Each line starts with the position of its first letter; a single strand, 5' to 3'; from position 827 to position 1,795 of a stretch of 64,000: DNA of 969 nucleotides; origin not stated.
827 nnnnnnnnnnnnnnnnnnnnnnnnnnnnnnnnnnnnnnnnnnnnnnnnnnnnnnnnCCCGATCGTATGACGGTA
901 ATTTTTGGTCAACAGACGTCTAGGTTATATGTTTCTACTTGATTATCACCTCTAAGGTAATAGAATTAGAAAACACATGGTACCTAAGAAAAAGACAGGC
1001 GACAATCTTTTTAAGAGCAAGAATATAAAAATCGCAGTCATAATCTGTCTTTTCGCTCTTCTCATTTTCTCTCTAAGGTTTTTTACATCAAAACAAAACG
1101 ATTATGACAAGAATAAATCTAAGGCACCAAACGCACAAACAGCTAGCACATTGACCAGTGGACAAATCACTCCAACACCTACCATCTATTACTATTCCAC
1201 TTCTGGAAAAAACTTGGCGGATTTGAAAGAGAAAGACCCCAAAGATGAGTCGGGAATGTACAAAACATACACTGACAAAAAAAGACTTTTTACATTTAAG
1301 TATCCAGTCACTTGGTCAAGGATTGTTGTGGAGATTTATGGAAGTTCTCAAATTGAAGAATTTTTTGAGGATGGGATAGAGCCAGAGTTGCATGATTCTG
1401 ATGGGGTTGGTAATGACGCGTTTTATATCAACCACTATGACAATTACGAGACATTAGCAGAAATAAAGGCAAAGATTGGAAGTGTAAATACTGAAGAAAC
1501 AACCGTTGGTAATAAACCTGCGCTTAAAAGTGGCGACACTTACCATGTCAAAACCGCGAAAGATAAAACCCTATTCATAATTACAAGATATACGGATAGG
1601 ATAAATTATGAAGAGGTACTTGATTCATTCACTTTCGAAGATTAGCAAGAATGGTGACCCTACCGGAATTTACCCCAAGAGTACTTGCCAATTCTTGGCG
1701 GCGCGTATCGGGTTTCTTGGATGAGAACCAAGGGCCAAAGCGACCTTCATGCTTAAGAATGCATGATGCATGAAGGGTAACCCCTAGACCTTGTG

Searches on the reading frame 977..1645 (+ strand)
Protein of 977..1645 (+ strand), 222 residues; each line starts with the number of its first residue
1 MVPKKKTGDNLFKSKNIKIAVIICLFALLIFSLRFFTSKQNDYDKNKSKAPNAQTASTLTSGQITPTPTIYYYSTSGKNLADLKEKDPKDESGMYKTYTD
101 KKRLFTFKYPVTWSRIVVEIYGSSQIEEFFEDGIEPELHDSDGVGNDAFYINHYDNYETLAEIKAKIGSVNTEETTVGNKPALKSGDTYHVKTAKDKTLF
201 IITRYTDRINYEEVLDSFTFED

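Call 9: search_protein_families(library=pfam, proteins=[window:977-1645:+], max_evalue=0.01)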
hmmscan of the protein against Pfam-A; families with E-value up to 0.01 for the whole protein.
window:977-1645:+ (222 aa): 1 family
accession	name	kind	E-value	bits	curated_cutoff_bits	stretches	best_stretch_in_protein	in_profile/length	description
PF01789.22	PsbP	-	0.0097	16.4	23.5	0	95-136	3-40/155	PsbP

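Call 50: find_encoding_contigs(protein=window:977-1645:+, flank=10000, max_places=3)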
Protein window:977-1645:+ (222 aa): 8 contigs read that carry it; 3 places shown.
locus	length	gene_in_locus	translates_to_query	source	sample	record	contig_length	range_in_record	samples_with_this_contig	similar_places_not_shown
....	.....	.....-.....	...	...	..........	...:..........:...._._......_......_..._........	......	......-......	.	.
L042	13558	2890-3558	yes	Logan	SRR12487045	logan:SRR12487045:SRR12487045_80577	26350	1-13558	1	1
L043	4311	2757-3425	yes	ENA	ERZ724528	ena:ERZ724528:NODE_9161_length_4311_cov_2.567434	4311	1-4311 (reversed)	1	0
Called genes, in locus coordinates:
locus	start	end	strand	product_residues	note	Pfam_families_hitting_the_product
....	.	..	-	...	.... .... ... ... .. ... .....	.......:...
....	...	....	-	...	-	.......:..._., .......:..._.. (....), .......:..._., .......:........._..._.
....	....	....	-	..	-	-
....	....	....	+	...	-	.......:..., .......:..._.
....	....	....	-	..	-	-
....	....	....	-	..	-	-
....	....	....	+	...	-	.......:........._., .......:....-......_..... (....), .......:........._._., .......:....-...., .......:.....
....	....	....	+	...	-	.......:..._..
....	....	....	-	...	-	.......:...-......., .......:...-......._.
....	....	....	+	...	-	-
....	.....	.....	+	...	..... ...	-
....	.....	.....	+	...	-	-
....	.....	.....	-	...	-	-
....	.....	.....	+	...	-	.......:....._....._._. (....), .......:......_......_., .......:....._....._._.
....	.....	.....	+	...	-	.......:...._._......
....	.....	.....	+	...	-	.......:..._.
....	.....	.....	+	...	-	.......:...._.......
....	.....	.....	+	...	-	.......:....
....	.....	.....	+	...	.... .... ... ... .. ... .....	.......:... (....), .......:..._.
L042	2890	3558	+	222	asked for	-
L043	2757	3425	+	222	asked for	-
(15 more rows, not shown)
